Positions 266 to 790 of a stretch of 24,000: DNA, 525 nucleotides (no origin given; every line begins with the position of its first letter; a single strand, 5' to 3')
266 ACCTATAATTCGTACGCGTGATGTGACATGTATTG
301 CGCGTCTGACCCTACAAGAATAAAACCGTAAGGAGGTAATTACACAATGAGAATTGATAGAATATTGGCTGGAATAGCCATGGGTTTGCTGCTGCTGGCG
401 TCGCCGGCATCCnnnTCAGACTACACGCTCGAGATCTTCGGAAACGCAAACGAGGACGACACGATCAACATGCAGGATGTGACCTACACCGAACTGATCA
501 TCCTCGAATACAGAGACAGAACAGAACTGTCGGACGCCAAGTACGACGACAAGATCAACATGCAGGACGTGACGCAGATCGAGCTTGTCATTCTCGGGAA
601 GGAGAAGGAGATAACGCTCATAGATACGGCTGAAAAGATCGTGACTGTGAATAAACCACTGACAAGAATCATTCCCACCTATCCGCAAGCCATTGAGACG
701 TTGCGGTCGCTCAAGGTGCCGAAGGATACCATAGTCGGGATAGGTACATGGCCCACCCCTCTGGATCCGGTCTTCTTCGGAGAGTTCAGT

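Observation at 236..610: A promoter/leader/signal-peptide/dockerin cassette is repeated five times and is far more conserved than its cargo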

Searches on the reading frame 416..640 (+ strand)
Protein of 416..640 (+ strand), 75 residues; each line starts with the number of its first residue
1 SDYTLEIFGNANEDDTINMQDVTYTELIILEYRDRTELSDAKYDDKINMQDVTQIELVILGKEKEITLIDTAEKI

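Call 22: find_homologous_proteins(query=window:416-625:+, max_evalue=0.001)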
Query seq(70 aa) (70 aa): 59 proteins with E <= 0.001 among 64 candidates.
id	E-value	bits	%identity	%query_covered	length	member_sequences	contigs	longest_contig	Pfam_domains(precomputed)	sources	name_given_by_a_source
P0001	3.3e-32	127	90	100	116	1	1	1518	-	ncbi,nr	ncbi:MAG: ABC transporter substrate-binding protein, partial [Euryarchaeota archaeon]|nr:ABC transpo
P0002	4.0e-32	126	90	100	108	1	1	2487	-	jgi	-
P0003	4.3e-32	126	89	100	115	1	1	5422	-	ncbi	ncbi:MAG: hypothetical protein ACXQTE_01755, partial [Methanosarcinaceae archaeon]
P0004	1.6e-31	124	91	100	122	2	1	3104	-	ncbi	ncbi:MAG: hypothetical protein ACXQTE_04725, partial [Methanosarcinaceae archaeon]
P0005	2.9e-31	124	87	100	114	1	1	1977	-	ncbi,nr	ncbi:MAG: hypothetical protein K8R37_13765, partial [Bacteroidales bacterium]|nr:hypothetical protei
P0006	1.9e-30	121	84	100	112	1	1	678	-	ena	-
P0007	2.6e-30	121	86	100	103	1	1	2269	-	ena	-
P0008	2.4e-29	118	79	100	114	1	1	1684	-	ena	-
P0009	7.4e-29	116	83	100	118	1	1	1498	-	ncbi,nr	ncbi:MAG: hypothetical protein J7J03_02090, partial [Methanosarcinales archaeon]|nr:hypothetical pro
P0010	5.8e-28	113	86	91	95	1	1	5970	-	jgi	-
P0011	1.2e-27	112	81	100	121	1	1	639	-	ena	-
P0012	3.8e-27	111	90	89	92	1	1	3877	-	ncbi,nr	ncbi:MAG: hypothetical protein U9N12_03645, partial [Euryarchaeota archaeon]|nr:hypothetical protein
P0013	6.2e-27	110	93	86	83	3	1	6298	-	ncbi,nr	ncbi:MAG: ABC transporter substrate-binding protein, partial [Euryarchaeota archaeon]|nr:ABC transpo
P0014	1.3e-26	109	85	89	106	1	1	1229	-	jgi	-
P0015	8.0e-26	107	84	91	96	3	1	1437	-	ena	-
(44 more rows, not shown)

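Call 40: predict_structure(alignment_id=A3)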
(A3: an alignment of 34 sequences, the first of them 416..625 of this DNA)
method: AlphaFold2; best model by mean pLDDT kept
length: 70 residues; sequences in the alignment: 34
mean_pLDDT: 62.8   pTM: 0.44
mean pLDDT of the five models: 62.8, 54.2, 38.6, 38.2, 37.2
residues with pLDDT >= 90: 0; 70-90: 19; 50-70: 39; < 50: 12
segments of 3 or more residues with pLDDT < 50: 1-12
pLDDT, mean of each block of 10 residues (from residue 1): 39 58 73 66 67 72 64
secondary structure, 60 per line:
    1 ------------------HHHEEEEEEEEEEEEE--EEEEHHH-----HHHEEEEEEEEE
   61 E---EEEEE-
elements in order: E22-34 E37-40 E52-61 E65-69

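Call 41: search_solved_structures(query=A3, max_evalue=10, show_alignments=3)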
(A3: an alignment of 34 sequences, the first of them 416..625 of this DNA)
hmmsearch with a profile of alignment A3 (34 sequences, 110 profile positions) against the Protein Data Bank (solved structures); distinct sequences matched with E-value up to 10: 1.
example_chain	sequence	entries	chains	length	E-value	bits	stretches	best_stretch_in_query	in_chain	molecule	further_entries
8ec8_A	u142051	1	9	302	1.4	12.3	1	15-40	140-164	Major capsid protein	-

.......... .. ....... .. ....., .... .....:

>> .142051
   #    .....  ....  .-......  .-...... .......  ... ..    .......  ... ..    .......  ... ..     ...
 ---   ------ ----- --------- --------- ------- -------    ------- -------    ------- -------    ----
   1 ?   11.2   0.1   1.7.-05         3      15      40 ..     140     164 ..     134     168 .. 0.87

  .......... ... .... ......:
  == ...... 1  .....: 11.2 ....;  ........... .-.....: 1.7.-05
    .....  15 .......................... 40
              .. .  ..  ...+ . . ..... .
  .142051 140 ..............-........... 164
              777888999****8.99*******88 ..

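Call 55: fold_search(model_id=the predicted structure, library=pdb)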
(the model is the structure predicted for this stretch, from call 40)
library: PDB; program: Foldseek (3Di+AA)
matches with E <= 10: 299; with E <= 0.001: 0
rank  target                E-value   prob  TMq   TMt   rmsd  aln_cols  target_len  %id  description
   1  7xy8_B                7.9e-01  0.23  0.39  0.30   4.6        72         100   11  Crystal structure of antibody Fab fragment in complex with CD147(EMMPIRIN) (released 2022-11-23)
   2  7mo0_B                9.5e-01  0.14  0.28  0.19   5.2        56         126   16  Crystal Structure of Nucleoporin NUP50 Ran-Binding Domain in Complex with Ran-GPPNHP (released 2022-06-15)
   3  7mo0_D                9.5e-01  0.04  0.20  0.14  11.6        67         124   15  Crystal Structure of Nucleoporin NUP50 Ran-Binding Domain in Complex with Ran-GPPNHP (released 2022-06-15)
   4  2b4c_C                1.0e+00  0.13  0.30  0.14   8.4        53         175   13  Crystal structure of HIV-1 JR-FL gp120 core protein containing the third variable region (V3) complexed with CD4 and t (released 2005-11-15)
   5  4het_B                1.0e+00  0.08  0.26  0.09   5.2        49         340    6  Crystal structure of a putative glycoside hydrolase (BT3745) from Bacteroides thetaiotaomicron VPI-5482 at 2.10 A reso (released 2012-10-24)
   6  7ubb_C                1.2e+00  0.23  0.35  0.23   6.1        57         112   14  Structure of RecT protein from Listeria innoccua phage A118 in complex with 83-mer ssDNA (released 2022-12-07)
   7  2bvt_A                1.2e+00  0.09  0.24  0.06   7.6        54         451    4  The structure of a modular endo-beta-1,4-mannanase from Cellulomonas fimi explains the product specificity of glycosid (released 2005-09-26)
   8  2qad_F                1.2e+00  0.13  0.31  0.14   7.2        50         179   10  Structure of tyrosine-sulfated 412d antibody complexed with HIV-1 YU2 gp120 and CD4 (released 2007-09-25)
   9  5vl3_T                1.4e+00  0.23  0.40  0.11   8.7        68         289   15  CD22 d1-d3 in complex with therapeutic Fab Epratuzumab (released 2017-10-11)
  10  9hjm_H                1.4e+00  0.13  0.28  0.07   5.3        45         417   18  Porphyromonas gingivalis BAM complex (released 2025-11-19)
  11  4het_A                1.4e+00  0.07  0.26  0.09   5.2        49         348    6  Crystal structure of a putative glycoside hydrolase (BT3745) from Bacteroides thetaiotaomicron VPI-5482 at 2.10 A reso (released 2012-10-24)
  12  6v8i_AM               1.5e+00  0.08  0.25  0.18   7.5        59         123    7  Composite atomic model of the Staphylococcus aureus phage 80alpha baseplate (released 2020-03-04)
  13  7ub2_E                1.6e+00  0.20  0.36  0.16   6.3        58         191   14  Structure of RecT protein from Listeria innoccua phage A118 in complex with 83-mer annealed duplex (released 2022-12-07)
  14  4q6i_C                1.6e+00  0.11  0.29  0.13   6.5        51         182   10  Crystal structure of murine 2D5 Fab, a potent anti-CD4 HIV-1-neutralizing antibody in complex with CD4 (released 2014-07-23)
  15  4uyj_D                1.6e+00  0.10  0.26  0.23   7.6        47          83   11  Crystal structure of a Signal Recognition Particle Alu domain in the elongation arrest conformation (released 2014-11-05)
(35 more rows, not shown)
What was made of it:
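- Tried and rejected: AlphaFold2 with a shallow alignment of 34 near-identical sequences: pLDDT 62.8, a beta-strand model and meaningless Foldseek hits (calls 40, 55).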

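Call 61: search_protein_families(library=ncbifam, proteins=[window:416-640:+], max_evalue=1)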
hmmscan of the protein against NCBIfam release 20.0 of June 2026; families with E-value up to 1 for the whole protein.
window:416-640:+ (75 aa): 3 families
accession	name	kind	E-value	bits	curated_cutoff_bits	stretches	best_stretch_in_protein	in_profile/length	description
NF047799.1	LIC11874_lipo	equivalog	0.0036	17.2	250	1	14-63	59-108/204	LIC11874 family lipoprotein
NF047404.1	cdiGMPrecepPlzA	equivalog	0.0093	15.4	450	1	19-72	180-232/261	c-di-GMP-binding receptor PlzA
TIGR00829.1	FRU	subfamily_domain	0.073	13.4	76.85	0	44-70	42-68/85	fructose PTS transporter subunit IIB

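Call 62: predict_structure(alignment_id=A4)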
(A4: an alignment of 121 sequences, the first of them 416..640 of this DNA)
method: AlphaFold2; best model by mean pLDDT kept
length: 75 residues; sequences in the alignment: 121
mean_pLDDT: 86.4   pTM: 0.76
mean pLDDT of the five models: 86.4, 86.3, 84.7, 78.8, 75.3
residues with pLDDT >= 90: 52; 70-90: 6; 50-70: 14; < 50: 3
segments of 3 or more residues with pLDDT < 50: none
pLDDT, mean of each block of 10 residues (from residue 1): 72 94 98 96 95 95 72 52
secondary structure, 60 per line:
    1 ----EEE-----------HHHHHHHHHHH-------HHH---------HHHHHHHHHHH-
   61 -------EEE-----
elements in order: E5-7 H19-29 H49-59 E68-70
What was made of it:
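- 416..607 (+): Copy 1: dockerin module, 64 codons, two loop-helix repeats (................, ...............). AlphaFold2 with a 121-sequence alignment gives pLDDT 86.4 and helices at residues 19-29 and 49-59 (call 62).
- On Type I dockerin (Pfam PF00404 Dockerin_1): The model places helices at residues 19-29 and 49-59 (call 62). The AlphaFold2 model has pLDDT 86.4 and pTM 0.76 (call 62).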

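Call 65: fold_search(model_id=the predicted structure, library=pdb)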
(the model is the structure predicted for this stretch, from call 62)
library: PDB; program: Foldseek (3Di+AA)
matches with E <= 10: 47; with E <= 0.001: 0
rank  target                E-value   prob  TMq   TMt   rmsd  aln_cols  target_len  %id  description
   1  2vn5_D                1.1e-02  1.00  0.63  0.83   1.8        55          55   20  The Clostridium cellulolyticum dockerin displays a dual binding mode for its cohesin partner (released 2008-05-20)
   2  2mte_MODEL_1_A        1.4e-02  1.00  0.70  0.76   1.7        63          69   21  Solution structure of Doc48S (released 2014-10-15)
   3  4dh2_B                2.0e-02  1.00  0.68  0.71   2.1        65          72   22  Crystal structure of Coh-OlpC(Cthe_0452)-Doc435(Cthe_0435) complex: A novel type I Cohesin-Dockerin complex from Clost (released 2012-11-28)
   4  4fl4_D                2.5e-02  1.00  0.69  0.78   1.5        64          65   20  Scaffoldin conformation and dynamics revealed by a ternary complex from the Clostridium thermocellum cellulosome (released 2012-06-27)
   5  4dh2_D                2.8e-02  1.00  0.68  0.72   2.1        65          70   22  Crystal structure of Coh-OlpC(Cthe_0452)-Doc435(Cthe_0435) complex: A novel type I Cohesin-Dockerin complex from Clost (released 2012-11-28)
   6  2vn5_B                3.0e-02  1.00  0.63  0.82   2.3        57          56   19  The Clostridium cellulolyticum dockerin displays a dual binding mode for its cohesin partner (released 2008-05-20)
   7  2vn6_B                3.5e-02  1.00  0.64  0.74   2.1        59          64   19  The Clostridium cellulolyticum dockerin displays a dual binding mode for its cohesin partner (released 2008-05-13)
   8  4fl4_G                4.2e-02  1.00  0.70  0.78   1.7        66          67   20  Scaffoldin conformation and dynamics revealed by a ternary complex from the Clostridium thermocellum cellulosome (released 2012-06-27)
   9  4fl4_A                4.5e-02  1.00  0.70  0.77   1.5        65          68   20  Scaffoldin conformation and dynamics revealed by a ternary complex from the Clostridium thermocellum cellulosome (released 2012-06-27)
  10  4uyq_B                5.9e-02  1.00  0.68  0.70   2.0        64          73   16  High resolution structure of the third cohesin ScaC in complex with the ScaB dockerin with a mutation in the C-termina (released 2015-04-15)
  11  4fl4_J                8.8e-02  1.00  0.69  0.77   1.5        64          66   20  Scaffoldin conformation and dynamics revealed by a ternary complex from the Clostridium thermocellum cellulosome (released 2012-06-27)
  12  5nrk_B                9.4e-02  1.00  0.68  0.74   2.2        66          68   20  Crystal structure of the sixth cohesin from Acetivibrio cellulolyticus' scaffoldin B in complex with Cel5 dockerin S15 (released 2018-01-31)
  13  5lxv_B                1.0e-01  0.99  0.65  0.73   2.3        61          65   20  Crystal structure of Ruminococcus flavefaciens scaffoldin C cohesin in complex with a dockerin from an uncharacterized (released 2016-10-19)
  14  6kge_D                1.0e-01  0.99  0.59  0.71   2.5        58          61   19  Crystal structure of CaDoc0917(R16D)-CaCohA2 complex at pH 5.5 (released 2020-07-08)
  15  2ccl_B                1.5e-01  1.00  0.65  0.77   1.4        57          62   28  THE S45A, T46A MUTANT OF THE TYPE I COHESIN-DOCKERIN COMPLEX FROM THE CELLULOSOME OF CLOSTRIDIUM THERMOCELLUM (released 2007-02-13)
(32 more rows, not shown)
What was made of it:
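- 416..607 (+): The top 31 Foldseek PDB hits are all dockerins, with probability 0.87-1.0 and target-normalised TM 0.37-0.83 (0.63-0.83 apart from three double-dockerin chains) (call 65).
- On Type I dockerin (Pfam PF00404 Dockerin_1): The top 31 Foldseek PDB hits are all dockerins, with rmsd mostly 1.2-2.6 A (two at 3.3 and 4.1) (call 65).
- Closest known: Type I dockerin modules of cellulosomal proteins. Same: The predicted fold superposes at rmsd 1.2-2.3 A over 55-66 residues with Foldseek probability 1.0 (call 65).
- Dockerin fold: pLDDT 86.4, and the top 31 PDB hits are all dockerins (calls 62, 65). The amino-acid sequence folds with high confidence as a dockerin, with Ca-loop residues in place (calls 62, 65).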
